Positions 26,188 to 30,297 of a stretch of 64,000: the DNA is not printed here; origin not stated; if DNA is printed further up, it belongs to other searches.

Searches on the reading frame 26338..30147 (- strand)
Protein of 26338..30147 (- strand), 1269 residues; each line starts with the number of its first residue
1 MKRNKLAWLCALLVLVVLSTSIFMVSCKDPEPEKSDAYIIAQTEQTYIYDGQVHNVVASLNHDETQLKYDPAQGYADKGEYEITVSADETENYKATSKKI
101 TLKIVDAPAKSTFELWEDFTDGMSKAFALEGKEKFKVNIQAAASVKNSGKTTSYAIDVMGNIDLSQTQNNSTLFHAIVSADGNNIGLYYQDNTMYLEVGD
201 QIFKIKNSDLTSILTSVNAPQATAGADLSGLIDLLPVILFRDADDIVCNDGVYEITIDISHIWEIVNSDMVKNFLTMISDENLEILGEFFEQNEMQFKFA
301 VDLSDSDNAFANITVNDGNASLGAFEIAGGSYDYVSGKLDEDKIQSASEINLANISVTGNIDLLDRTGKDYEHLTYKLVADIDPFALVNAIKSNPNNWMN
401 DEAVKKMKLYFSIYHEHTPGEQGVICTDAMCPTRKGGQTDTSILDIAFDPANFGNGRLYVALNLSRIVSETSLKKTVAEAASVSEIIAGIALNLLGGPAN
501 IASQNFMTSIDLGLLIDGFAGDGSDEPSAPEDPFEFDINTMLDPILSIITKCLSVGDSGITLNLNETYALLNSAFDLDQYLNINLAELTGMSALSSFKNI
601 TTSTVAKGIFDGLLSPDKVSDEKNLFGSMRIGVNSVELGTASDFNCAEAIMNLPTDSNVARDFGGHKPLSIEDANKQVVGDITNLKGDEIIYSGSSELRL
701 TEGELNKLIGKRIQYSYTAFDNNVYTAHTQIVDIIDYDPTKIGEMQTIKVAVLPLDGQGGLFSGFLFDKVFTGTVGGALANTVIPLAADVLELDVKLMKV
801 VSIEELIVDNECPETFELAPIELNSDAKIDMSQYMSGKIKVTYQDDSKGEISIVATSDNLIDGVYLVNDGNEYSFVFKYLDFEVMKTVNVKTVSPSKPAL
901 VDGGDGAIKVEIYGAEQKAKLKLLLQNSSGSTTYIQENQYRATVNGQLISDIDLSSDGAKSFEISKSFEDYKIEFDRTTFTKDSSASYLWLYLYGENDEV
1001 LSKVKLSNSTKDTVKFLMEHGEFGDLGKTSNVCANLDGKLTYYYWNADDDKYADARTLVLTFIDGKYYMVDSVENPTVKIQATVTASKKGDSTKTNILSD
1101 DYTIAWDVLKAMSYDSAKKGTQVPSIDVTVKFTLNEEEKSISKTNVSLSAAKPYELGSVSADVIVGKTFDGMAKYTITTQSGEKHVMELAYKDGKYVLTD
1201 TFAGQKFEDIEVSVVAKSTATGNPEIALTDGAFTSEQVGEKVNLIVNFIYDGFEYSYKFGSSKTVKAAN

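Call 8: search_protein_families(library=pfam, proteins=[window:26338-30147:-], max_evalue=0.001)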
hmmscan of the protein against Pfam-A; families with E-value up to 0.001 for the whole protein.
window:26338-30147:- (1269 aa): 0 families
